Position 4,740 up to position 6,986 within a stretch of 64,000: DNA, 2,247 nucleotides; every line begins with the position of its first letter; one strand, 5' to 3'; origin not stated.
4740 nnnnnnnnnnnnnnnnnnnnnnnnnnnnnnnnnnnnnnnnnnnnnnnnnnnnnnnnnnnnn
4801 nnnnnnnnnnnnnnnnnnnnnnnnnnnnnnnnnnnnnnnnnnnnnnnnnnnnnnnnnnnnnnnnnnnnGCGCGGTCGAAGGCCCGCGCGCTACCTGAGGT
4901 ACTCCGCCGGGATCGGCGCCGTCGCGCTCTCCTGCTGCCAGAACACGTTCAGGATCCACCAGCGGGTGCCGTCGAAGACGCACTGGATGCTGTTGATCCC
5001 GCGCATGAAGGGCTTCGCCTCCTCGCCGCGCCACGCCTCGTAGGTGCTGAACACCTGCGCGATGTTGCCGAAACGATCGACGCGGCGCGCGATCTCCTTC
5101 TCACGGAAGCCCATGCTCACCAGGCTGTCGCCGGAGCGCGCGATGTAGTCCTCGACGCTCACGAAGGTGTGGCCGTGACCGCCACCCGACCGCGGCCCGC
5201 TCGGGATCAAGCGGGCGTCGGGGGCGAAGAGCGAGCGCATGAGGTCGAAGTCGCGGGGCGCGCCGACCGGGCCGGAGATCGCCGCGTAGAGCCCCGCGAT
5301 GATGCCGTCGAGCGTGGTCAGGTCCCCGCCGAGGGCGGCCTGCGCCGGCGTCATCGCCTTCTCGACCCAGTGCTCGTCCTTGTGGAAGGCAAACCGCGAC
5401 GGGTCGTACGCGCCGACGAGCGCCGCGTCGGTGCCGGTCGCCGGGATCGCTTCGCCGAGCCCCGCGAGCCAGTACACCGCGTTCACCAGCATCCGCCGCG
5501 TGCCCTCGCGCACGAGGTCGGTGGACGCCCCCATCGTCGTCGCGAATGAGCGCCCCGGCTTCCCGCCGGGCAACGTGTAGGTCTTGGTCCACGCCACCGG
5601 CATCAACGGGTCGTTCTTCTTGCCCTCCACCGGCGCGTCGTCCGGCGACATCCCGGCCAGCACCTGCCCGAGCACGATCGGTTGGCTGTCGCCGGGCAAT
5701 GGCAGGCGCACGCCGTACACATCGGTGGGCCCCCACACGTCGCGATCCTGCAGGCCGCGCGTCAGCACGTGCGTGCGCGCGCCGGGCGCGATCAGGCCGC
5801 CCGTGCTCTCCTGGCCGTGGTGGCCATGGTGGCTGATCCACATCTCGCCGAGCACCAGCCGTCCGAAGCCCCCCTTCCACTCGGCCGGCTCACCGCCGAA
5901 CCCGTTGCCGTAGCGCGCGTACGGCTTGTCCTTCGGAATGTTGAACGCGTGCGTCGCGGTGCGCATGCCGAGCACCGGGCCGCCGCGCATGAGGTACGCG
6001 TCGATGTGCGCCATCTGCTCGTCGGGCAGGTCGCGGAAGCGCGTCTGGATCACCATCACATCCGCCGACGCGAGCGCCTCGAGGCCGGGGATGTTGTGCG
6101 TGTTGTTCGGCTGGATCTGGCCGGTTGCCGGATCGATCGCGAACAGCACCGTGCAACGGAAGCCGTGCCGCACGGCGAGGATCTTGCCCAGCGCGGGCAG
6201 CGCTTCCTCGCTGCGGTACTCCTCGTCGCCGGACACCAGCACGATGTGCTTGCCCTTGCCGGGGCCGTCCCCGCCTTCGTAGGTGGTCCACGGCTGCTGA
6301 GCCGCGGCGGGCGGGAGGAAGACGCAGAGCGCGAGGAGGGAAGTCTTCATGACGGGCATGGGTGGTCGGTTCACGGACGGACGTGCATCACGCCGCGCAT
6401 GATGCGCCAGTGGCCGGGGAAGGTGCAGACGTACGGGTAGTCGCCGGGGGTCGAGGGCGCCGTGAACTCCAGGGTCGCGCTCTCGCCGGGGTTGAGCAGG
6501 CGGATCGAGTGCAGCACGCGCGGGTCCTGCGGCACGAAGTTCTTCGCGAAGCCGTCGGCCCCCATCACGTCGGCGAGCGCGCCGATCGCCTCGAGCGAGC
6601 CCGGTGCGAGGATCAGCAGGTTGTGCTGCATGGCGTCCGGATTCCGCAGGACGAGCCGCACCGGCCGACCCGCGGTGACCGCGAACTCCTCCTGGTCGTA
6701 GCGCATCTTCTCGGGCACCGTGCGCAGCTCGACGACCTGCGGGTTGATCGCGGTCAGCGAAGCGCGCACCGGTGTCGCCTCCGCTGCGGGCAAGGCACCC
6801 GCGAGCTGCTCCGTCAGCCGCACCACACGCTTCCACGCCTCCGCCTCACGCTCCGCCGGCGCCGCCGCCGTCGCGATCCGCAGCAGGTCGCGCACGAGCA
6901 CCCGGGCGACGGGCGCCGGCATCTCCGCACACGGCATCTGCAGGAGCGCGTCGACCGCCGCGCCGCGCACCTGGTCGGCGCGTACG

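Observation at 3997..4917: An ~880-bp MntA/HepT cassette bracketed by a 38/39-bp direct repeat that duplicates the stop-codon end of the neighbouring gene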

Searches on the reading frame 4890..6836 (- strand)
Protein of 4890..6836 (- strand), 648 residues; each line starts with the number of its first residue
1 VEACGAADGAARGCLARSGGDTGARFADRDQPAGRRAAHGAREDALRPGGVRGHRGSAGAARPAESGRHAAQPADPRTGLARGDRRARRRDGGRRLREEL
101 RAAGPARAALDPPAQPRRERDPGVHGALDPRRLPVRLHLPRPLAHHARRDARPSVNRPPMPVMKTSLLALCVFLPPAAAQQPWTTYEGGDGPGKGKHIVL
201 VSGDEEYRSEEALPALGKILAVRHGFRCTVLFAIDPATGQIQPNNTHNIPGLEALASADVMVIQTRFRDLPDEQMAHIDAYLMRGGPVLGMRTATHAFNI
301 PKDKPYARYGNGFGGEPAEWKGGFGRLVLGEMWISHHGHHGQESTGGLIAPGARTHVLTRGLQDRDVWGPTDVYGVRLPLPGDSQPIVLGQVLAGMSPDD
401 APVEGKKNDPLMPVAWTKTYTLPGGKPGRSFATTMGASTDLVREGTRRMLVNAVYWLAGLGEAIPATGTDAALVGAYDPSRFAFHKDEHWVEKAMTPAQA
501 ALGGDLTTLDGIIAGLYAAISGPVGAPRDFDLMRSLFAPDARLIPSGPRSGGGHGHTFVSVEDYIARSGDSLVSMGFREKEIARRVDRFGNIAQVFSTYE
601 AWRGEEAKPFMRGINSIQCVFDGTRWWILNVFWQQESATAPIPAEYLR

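Call 5: search_protein_families(library=pfam, proteins=[window:4890-6836:-], max_evalue=0.01)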
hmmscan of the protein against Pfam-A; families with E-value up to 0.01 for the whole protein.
window:4890-6836:- (648 aa): 2 families
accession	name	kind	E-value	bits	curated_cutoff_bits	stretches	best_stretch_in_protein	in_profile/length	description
PF06283.17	ThuA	-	4.7e-09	37.2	33.4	1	251-456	45-208/209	Trehalose utilisation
PF09822.16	ABC_transp_aux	-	0.0006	19.6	34.7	1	240-289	33-77/288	ABC-type uncharacterized transport system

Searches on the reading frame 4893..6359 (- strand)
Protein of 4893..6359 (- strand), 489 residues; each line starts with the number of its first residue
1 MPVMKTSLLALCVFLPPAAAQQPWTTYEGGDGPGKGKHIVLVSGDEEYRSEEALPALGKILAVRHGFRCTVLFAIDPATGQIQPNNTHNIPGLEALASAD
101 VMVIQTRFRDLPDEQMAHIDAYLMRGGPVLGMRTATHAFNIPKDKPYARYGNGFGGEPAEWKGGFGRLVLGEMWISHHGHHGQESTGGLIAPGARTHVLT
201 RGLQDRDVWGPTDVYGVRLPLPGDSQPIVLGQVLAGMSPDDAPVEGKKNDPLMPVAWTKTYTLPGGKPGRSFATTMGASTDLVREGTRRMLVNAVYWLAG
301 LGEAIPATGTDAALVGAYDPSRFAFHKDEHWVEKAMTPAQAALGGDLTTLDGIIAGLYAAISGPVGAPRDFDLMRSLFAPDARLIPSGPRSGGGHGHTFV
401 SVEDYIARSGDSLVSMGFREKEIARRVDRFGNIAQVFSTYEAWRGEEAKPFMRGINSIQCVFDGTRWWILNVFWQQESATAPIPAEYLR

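Call 7: find_related_loci(query=window:4893-6359:-, collection=genome_contigs, flank=10000)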
Query window:4893-6359:- (489 aa) in genome_contigs; peptide patterns used: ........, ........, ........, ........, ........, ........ (x = any residue, [..] = any of these).
116 stretches matched a pattern; 52 encode a relative of the query (tblastn E <= 1e-3); 52 distinct loci.
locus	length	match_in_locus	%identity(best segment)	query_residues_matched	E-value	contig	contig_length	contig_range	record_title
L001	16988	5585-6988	66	21-485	0e+0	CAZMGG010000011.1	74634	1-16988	MAG TPA_asm: uncultured candidatus Brocadiaceae bacterium isolate SRP239054_co1_40 genome assembly, contig: NODE_190_len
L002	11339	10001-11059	65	3-337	2e-144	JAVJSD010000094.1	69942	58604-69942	MAG: Pirellulaceae bacterium isolate G1-WW12-08 k141_76127, whole genome shotgun sequence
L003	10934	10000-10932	68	15-326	5e-137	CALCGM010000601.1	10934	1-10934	MAG TPA_asm: uncultured Planctomycetaceae bacterium isolate ERR2206794_bin.65_CONCOCT_v1.1_MAG genome assembly, contig:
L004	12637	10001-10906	68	24-326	2e-136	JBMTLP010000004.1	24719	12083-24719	MAG: Pirellulales bacterium isolate LKB_V2_S15_100percent_par_LKB_V2_S15_metabat.40 NODE_1120_length_24719_cov_4.773070,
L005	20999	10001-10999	63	1-342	2e-136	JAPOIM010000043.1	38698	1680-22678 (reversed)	MAG: Planctomycetota bacterium isolate bin36 NODE_43_length_38698_cov_2.155951, whole genome shotgun sequence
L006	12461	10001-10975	60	3-326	4e-131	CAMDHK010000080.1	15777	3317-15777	MAG: Candidatus Kuenenia stuttgartiensis isolate MiH-14oct19-257 genome assembly, contig: MiH-14oct19-C7625, whole genom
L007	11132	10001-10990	58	8-342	4e-131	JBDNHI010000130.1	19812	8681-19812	MAG: Gemmataceae bacterium isolate concoct.25.ELB k141_718612, whole genome shotgun sequence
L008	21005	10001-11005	60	6-343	2e-130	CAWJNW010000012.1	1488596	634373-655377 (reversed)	MAG: uncultured Planctomycetaceae bacterium isolate MFD02840.bin.2.1 genome assembly, contig: contig_37245, whole genome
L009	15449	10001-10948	66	22-342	2e-130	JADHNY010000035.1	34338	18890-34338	MAG: Pirellulales bacterium isolate BS301-5m-G80 BS301-5m-C1408, whole genome shotgun sequence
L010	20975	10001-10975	60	3-326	3e-130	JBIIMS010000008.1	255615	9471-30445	MAG: Gemmataceae bacterium isolate ME2002-07-17pf_3300034102_group1_bin49 Rohwer_bin1629_scaffold_8_c1, whole genome sho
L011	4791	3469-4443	60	8-326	1e-130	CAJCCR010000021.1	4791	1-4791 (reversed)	MAG: uncultured Planctomycetaceae bacterium isolate Loc090116-8m_bin-1509 genome assembly, contig: bin-1509:021/458, who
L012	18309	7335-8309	60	3-326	4e-129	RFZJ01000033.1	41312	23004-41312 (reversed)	MAG: Planctomycetota bacterium isolate WB5_2B_021 contig_100_32, whole genome shotgun sequence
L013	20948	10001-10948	64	7-325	7e-129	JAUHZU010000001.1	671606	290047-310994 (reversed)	MAG: Phycisphaerae bacterium isolate 4_bin.8 NODE_5_length_671606_cov_4.037575, whole genome shotgun sequence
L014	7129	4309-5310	60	1-326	9e-129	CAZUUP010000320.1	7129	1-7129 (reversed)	MAG TPA_asm: uncultured Akkermansia sp. isolate SRP150892_co1_86 genome assembly, contig: NODE_11392_length_7129_cov_8.9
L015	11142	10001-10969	60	5-326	2e-128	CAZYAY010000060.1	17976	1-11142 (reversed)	MAG TPA_asm: uncultured Candidatus Kuenenia sp. isolate SRP150892_co2_239 genome assembly, contig: NODE_4400_length_1797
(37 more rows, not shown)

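Call 8: find_homologous_proteins(query=window:4893-6359:-, max_evalue=1e-20)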
Query window:4893-6359:- (489 aa): 8000 proteins with E <= 1e-20 among 8000 candidates; the best 120 are listed.
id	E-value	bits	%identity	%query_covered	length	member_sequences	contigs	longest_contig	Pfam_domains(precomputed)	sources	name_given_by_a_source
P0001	0.0e+0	1139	100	100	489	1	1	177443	PF06283.18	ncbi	-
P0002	5.7e-288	974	85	100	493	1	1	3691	PF06283.18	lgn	-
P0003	9.6e-280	947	83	99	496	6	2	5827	-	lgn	-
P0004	4.0e-210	717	66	95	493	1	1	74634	PF06283.18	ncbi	-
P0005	1.1e-150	521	68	65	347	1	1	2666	PF06283.18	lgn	-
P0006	4.8e-148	512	66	69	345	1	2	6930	PF06283.18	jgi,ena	-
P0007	5.7e-148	512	69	64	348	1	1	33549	PF06283.18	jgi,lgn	-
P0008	5.8e-148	512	66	66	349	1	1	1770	PF06283.18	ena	-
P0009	6.0e-148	512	66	69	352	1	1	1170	PF06283.18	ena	-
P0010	1.1e-147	511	69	65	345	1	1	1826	PF06283.18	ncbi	-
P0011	3.8e-147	509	68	66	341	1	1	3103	-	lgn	-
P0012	8.2e-147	508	70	63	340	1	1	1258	PF06283.18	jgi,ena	jgi:type 1 glutamine amidotransferase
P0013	8.4e-147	508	69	66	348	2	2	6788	PF06283.18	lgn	-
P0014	1.5e-146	507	66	67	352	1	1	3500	PF06283.18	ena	-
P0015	1.5e-146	507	70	62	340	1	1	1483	PF06283.18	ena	-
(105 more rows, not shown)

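Call 9: find_encoding_contigs(protein=P0002, flank=10000)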
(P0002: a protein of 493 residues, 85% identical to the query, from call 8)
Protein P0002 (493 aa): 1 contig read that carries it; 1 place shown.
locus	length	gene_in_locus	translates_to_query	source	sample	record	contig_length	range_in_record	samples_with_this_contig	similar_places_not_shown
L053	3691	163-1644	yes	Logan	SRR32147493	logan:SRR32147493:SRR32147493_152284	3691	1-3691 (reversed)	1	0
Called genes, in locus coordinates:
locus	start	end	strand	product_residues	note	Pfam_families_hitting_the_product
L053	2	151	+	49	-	?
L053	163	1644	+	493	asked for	PF06283:ThuA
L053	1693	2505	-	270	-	PF13489:Methyltransf_23, PF08241:Methyltransf_11 (weak), PF08242:Methyltransf_12 (weak)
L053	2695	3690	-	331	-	?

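Call 10: find_encoding_contigs(protein=P0003, flank=10000)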
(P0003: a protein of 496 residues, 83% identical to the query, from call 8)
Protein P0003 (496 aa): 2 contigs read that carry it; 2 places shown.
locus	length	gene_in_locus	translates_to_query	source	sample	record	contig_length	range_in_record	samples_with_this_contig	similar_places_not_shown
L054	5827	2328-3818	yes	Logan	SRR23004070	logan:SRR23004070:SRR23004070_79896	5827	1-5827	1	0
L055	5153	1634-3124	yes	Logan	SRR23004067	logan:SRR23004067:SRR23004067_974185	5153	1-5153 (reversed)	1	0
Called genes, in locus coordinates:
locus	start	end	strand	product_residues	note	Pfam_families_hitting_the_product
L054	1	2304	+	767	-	?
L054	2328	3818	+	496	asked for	-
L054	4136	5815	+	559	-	PF09699:Paired_CXXCH_1 (faint), PF13435:Cytochrome_C554 (faint), PF14522:Cytochrome_C7 (faint)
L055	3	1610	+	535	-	?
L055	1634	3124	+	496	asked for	-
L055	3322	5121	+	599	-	PF09699:Paired_CXXCH_1 (faint), PF14522:Cytochrome_C7 (faint), PF13435:Cytochrome_C554 (faint)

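Call 11: find_encoding_contigs(protein=P0001, flank=10000)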
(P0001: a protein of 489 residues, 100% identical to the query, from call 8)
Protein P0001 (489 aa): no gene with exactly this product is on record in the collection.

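Call 60: search_protein_families(library=ncbifam, proteins=[window:4893-6359:-], max_evalue=0.001)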
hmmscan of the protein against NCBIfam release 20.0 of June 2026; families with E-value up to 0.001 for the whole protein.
window:4893-6359:- (489 aa): 0 families
